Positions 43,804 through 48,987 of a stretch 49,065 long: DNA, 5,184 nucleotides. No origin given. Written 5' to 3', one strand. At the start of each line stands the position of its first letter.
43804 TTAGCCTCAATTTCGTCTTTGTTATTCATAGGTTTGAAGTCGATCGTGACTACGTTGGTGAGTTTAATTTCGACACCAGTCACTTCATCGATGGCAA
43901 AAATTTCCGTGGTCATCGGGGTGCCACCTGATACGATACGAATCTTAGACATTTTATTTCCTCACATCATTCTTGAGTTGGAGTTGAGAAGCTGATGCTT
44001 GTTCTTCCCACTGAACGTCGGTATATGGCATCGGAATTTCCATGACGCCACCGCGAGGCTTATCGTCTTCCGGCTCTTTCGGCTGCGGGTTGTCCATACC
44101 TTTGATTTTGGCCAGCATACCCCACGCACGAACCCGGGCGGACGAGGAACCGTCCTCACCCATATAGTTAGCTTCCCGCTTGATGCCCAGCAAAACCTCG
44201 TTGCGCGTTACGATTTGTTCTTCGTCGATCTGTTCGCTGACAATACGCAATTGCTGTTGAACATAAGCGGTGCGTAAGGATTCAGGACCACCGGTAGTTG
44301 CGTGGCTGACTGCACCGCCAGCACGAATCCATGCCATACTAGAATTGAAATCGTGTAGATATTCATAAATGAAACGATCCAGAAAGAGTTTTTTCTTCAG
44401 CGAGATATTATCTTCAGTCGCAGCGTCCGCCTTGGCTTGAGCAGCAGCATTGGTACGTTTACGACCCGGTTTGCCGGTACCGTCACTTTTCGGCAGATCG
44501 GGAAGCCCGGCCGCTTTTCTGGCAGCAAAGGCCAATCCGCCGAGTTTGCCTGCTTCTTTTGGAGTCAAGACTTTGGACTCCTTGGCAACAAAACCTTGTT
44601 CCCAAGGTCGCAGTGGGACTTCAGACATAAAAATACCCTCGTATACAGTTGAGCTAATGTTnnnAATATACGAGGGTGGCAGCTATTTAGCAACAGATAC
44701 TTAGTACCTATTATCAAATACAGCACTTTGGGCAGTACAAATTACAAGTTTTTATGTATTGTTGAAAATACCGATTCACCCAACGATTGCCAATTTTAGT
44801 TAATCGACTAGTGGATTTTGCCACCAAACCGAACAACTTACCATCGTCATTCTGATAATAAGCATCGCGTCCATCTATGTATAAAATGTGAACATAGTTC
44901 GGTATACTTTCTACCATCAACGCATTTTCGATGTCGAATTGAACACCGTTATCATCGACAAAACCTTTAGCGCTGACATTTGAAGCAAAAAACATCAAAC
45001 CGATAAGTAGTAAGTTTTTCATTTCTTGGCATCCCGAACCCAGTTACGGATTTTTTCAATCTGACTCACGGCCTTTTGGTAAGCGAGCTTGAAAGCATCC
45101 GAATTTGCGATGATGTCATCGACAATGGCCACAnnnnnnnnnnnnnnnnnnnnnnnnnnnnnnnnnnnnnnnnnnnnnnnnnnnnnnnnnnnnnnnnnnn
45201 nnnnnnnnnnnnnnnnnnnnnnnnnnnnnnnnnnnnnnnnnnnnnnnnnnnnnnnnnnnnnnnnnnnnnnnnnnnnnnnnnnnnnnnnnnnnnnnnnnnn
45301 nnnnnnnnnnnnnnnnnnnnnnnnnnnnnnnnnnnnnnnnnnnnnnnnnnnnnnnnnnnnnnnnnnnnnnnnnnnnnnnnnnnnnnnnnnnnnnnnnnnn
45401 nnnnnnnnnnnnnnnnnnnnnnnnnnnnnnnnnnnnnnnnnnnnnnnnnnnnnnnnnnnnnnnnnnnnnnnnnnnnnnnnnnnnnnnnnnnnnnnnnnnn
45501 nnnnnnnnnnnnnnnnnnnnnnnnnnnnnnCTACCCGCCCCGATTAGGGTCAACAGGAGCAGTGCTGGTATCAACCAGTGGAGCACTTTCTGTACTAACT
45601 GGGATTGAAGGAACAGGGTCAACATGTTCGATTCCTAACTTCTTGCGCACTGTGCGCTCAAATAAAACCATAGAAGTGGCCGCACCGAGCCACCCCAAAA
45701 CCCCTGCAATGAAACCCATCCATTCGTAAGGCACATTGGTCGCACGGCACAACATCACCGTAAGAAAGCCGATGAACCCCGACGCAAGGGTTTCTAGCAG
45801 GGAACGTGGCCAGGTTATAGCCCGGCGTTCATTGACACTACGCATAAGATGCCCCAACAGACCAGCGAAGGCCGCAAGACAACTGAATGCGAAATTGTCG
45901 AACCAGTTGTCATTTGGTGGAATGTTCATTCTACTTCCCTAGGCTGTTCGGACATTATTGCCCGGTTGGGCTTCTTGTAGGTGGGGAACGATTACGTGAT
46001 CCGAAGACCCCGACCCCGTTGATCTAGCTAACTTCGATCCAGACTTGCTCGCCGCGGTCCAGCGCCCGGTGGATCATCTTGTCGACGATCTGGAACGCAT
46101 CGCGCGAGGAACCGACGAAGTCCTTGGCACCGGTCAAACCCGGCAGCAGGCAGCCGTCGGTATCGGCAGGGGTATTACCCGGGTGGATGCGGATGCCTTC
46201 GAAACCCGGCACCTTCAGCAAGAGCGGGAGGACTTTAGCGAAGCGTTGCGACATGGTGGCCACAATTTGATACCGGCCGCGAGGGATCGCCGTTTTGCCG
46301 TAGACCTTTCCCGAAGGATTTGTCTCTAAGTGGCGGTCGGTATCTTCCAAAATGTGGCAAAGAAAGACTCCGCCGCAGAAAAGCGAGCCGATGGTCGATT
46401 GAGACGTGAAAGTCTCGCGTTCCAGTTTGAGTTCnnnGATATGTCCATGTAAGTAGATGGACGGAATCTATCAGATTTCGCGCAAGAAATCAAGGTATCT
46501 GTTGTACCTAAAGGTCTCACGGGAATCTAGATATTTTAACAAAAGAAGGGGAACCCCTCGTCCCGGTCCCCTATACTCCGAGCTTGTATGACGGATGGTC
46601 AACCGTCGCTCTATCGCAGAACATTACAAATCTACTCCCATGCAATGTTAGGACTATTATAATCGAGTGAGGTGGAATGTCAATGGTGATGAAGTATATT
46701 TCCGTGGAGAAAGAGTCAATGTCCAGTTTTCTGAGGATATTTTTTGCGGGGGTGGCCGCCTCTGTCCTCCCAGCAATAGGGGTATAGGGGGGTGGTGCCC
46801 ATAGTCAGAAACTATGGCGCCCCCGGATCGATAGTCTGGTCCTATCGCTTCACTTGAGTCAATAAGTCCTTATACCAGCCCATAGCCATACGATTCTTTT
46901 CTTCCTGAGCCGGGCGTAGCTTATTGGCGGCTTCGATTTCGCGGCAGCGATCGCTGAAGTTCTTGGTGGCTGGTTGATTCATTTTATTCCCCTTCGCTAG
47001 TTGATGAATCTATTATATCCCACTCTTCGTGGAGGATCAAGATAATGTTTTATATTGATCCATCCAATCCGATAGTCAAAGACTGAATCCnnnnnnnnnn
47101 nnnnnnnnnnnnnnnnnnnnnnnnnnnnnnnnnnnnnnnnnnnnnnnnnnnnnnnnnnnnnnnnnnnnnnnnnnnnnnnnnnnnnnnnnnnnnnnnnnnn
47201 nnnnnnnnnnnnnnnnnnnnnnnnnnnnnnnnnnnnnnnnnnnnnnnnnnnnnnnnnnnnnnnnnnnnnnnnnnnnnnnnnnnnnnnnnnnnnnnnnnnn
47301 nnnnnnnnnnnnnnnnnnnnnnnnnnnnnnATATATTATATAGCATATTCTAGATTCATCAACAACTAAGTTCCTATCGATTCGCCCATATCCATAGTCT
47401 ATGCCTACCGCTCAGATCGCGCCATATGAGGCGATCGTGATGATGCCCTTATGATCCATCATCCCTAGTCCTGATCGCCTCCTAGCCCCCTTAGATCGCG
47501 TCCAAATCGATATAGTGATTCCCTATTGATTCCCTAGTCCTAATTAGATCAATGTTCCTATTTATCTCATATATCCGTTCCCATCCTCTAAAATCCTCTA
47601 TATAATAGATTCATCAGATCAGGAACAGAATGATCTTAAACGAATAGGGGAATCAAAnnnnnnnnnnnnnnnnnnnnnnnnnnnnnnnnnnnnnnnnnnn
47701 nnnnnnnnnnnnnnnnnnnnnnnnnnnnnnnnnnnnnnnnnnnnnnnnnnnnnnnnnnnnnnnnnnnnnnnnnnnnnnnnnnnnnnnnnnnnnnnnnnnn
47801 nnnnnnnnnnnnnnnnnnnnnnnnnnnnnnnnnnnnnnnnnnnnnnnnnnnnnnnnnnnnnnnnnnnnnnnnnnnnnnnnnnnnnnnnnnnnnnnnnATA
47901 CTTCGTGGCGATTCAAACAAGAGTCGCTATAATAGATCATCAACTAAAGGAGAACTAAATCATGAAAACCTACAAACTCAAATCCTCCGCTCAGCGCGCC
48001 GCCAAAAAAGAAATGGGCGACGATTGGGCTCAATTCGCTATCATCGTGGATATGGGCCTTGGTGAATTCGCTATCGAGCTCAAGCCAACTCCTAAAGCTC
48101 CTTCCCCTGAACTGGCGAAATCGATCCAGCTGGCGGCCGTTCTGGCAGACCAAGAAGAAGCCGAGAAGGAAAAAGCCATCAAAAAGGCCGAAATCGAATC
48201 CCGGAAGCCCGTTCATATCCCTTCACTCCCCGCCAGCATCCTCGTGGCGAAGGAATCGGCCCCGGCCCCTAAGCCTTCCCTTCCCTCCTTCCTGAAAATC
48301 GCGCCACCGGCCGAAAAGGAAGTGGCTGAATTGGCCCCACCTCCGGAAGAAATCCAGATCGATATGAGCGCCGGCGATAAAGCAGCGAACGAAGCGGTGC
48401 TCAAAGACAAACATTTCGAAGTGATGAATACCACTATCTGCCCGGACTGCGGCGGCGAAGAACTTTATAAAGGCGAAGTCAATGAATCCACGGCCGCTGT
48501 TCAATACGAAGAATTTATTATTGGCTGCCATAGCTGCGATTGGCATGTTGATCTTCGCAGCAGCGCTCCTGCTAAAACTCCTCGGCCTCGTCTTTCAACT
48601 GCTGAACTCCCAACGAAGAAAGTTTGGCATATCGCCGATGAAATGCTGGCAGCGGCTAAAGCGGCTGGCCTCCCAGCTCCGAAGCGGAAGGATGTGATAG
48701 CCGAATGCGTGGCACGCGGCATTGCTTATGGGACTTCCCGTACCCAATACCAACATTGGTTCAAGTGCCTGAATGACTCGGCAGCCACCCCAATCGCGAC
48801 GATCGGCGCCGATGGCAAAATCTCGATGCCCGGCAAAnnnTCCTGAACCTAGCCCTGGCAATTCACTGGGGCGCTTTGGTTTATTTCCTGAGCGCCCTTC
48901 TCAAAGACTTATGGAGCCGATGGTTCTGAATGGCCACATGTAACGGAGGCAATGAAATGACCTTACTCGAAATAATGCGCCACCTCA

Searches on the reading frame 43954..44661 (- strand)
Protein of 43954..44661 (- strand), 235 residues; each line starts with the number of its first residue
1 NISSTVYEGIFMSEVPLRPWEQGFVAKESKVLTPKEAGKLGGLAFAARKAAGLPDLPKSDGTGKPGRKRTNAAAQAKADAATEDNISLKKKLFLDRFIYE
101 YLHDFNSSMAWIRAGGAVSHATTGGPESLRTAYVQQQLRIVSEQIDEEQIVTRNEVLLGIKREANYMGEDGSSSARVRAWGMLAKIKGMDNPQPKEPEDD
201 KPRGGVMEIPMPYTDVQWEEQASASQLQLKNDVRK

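Call 53: search_protein_families(library=pfam, proteins=[window:43954-44661:-], max_evalue=0.01)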
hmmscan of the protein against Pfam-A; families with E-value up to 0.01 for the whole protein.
window:43954-44661:- (235 aa): 1 family
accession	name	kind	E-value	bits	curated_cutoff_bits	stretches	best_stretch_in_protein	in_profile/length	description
PF03592.21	Terminase_2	-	4e-09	37.7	26.1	1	96-162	7-73/141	Terminase small subunit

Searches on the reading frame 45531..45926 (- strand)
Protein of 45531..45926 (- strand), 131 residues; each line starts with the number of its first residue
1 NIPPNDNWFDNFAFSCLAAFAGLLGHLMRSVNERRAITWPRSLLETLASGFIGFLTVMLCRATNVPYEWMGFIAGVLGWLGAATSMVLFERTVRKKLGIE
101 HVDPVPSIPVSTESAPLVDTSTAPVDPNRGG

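Call 53: search_protein_families(library=pfam, proteins=[window:45531-45926:-], max_evalue=0.01)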
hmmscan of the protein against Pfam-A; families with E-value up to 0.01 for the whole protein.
window:45531-45926:- (131 aa): 2 families
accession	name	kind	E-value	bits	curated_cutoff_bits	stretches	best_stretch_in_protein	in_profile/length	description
PF16083.10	Phage_holin_3_3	-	1.1e-13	51.5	28.4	1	16-88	5-77/78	LydA holin phage, holin superfamily III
PF05106.17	Phage_holin_3_1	-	0.00037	21.3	23.8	1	17-96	22-99/99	Phage holin family (Lysis protein S)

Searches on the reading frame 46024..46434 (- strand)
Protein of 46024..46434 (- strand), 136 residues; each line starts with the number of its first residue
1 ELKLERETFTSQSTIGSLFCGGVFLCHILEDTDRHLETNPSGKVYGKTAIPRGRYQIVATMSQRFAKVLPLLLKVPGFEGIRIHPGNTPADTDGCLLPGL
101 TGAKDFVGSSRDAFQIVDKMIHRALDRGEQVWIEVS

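Call 53: search_protein_families(library=pfam, proteins=[window:46024-46434:-], max_evalue=0.01)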
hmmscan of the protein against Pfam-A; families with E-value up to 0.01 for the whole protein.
window:46024-46434:- (136 aa): 1 family
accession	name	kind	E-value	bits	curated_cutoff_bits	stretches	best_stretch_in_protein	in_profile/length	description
PF18925.5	DUF5675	-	3.1e-30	104.8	26.7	1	3-121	1-112/114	Family of unknown function (DUF5675)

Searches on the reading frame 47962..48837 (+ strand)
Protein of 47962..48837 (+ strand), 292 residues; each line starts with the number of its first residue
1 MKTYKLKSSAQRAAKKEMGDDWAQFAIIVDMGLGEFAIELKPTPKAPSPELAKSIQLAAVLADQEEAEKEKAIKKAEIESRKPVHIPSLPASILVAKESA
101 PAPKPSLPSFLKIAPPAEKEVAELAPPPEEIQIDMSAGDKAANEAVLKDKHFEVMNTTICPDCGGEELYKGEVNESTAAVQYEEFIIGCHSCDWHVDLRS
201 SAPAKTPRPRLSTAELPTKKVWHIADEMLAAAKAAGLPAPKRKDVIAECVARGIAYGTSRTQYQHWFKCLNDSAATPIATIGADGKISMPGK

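Call 3: search_protein_families(library=pfam, proteins=[window:47962-48837:+], max_evalue=1)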
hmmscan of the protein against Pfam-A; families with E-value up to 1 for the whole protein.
window:47962-48837:+ (292 aa): 3 families
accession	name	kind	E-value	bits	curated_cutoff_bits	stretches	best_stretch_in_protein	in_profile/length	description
PF14369.11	Zn_ribbon_19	-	0.045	14.3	30.8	0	189-201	5-17/35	zinc-ribbon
PF19108.5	DUF5795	-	0.051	14.1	27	1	158-195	37-70/74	Family of unknown function (DUF5795)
PF24042.1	DUF7351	-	0.16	12.1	31.2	1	149-199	58-107/177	Domain of unknown function (DUF7351)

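Call 4: search_protein_families(library=phrogs, proteins=[window:47962-48837:+], max_evalue=1)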
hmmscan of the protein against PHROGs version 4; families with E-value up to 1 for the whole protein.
window:47962-48837:+ (292 aa): 4 families
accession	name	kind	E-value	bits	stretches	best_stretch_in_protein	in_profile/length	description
phrog_7864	-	unknown function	2e-07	32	1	201-268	166-238/242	-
phrog_33060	-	unknown function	0.037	15.7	1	133-186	38-90/98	-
phrog_27490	-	unknown function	0.067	14.3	1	146-166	20-40/69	-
phrog_4446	-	unknown function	0.099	13.3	1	142-194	129-181/204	-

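Call 44: search_dna_similar(query=window:47962-48837:+, collection=phages, mode=protein, max_evalue=0.001, max_rows=40, rows=spread)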
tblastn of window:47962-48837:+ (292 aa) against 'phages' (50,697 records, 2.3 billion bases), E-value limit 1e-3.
Records with a match: 18; places in all: 18; records where one place covers at least 80% of the query: 0.
Best place of each record, by identity: <60% 18.
By first word of the organism name: Vibrio 7; Stenotrophomonas 3; Pseudomonas 2; Burkholderia 2; Achromobacter 1; Variovorax 1; Microcystis 1; Providencia 1.
By host as written in the record: Stenotrophomonas maltophilia 3; Vibrio breoganii 3; Vibrio parahaemolyticus 3; Pseudomonas aeruginosa 2; Burkholderia cepacia 2; Achromobacter denitrificans PR1 1; Variovorax paradoxus DSM 645 1; Vibrio parahaemolyticus GH32 1; and 2 more.
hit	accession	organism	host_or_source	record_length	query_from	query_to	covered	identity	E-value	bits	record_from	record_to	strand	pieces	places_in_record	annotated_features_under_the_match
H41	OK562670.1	Stenotrophomonas phage vB_SM_ytsc_ply2008005c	Stenotrophomonas maltophilia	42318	160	274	39%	40.9%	7e-14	77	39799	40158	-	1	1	hypothetical protein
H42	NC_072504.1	Stenotrophomonas phage vB_SM_ytsc_ply2008005c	Stenotrophomonas maltophilia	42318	160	274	39%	40.9%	7e-14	77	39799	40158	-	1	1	hypothetical protein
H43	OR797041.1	Stenotrophomonas phage vB_SmaS_Bhz54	Stenotrophomonas maltophilia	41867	160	274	39%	40.9%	7e-14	77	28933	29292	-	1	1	hypothetical protein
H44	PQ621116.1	Pseudomonas phage PSASB_03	Pseudomonas aeruginosa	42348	160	274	39%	40.2%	5e-13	75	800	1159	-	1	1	hypothetical protein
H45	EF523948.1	Burkholderia phage BcepGomr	Burkholderia cepacia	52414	210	292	28%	54.2%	2e-9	64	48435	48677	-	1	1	BcepGomrgp65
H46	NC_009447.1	Burkholderia phage BcepGomr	Burkholderia cepacia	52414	210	292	28%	54.2%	2e-9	64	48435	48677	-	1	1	BcepGomrgp65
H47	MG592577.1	Vibrio phage 1.207.B._10N.222.51.C2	Vibrio breoganii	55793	158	268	38%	38.5%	2e-11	70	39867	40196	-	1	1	hypothetical protein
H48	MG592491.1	Vibrio phage 1.117.O._10N.261.45.E9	Vibrio breoganii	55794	158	268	38%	38.5%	2e-11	70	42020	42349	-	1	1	hypothetical protein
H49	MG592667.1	Vibrio phage 2.117.O._10N.261.45.E9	Vibrio breoganii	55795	158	268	38%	38.5%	2e-11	70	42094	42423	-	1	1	hypothetical protein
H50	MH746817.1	Achromobacter phage vB_Ade_ART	Achromobacter denitrificans PR1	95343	200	273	25%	57.3%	2e-11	70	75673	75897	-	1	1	hypothetical protein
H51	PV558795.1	Variovorax phage VPv64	Variovorax paradoxus DSM 645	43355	202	274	25%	54.5%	2e-11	70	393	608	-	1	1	record has no annotation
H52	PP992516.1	Pseudomonas phage Baskent_P4_1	Pseudomonas aeruginosa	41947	212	274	22%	58.7%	1e-11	71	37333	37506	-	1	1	hypothetical protein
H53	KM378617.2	Vibrio phage VpKK5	Vibrio parahaemolyticus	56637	198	283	29%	40.2%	5e-8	60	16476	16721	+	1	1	hypothetical protein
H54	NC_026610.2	Vibrio phage VpKK5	Vibrio parahaemolyticus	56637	198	283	29%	40.2%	5e-8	60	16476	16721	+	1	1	hypothetical protein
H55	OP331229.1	Vibrio phage 033B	Vibrio parahaemolyticus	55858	198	283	29%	40.2%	5e-8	60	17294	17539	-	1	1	hypothetical protein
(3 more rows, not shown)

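Call 51: get_annotated_region(hit=H50, flank=4000)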
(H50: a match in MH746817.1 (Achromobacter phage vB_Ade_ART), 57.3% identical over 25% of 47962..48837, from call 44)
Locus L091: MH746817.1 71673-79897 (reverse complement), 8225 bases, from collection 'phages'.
description: Achromobacter phage vB_Ade_ART, complete genome.
organism: Achromobacter phage vB_Ade_ART (NCBI taxid 2292880)
taxonomy: Viruses; Duplodnaviria; Heunggongvirae; Uroviricota; Caudoviricetes
host: Achromobacter denitrificans PR1; source: wastewater treatment plant; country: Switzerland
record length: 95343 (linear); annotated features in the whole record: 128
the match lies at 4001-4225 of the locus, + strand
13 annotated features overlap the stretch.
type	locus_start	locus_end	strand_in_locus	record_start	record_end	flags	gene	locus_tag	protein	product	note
CDS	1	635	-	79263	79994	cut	-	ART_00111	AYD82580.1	terminase small subunit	similar to YP_001210221.1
CDS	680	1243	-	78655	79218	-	-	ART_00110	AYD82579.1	hypothetical protein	-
CDS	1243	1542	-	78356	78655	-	-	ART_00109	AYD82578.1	hypothetical protein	-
CDS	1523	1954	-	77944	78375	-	-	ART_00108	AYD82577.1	hypothetical protein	-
CDS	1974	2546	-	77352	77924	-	-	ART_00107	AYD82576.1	putative D-alanyl-D-alanin carboxypeptidase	similar to YP_009004957.1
CDS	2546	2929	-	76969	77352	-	-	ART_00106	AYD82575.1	hypothetical protein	-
CDS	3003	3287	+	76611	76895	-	-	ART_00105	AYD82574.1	hypothetical protein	-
CDS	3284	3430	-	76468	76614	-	-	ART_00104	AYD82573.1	hypothetical protein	similar to YP_009015290.1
CDS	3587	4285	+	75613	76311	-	-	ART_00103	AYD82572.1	hypothetical protein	similar to YP_001210285.1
CDS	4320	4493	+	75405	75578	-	-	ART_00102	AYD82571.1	hypothetical protein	-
CDS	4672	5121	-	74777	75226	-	-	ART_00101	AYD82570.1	endonuclease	similar to YP_009220329.1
CDS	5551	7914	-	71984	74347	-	-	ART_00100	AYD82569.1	replicative primase helicase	similar to YP_009219195.1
CDS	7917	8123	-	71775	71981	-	-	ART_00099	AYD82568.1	hypothetical protein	-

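Call 64: search_protein_families(library=ncbifam, proteins=[window:47962-48837:+], max_evalue=0.01)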
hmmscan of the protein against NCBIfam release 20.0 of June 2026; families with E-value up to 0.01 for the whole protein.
window:47962-48837:+ (292 aa): 0 families
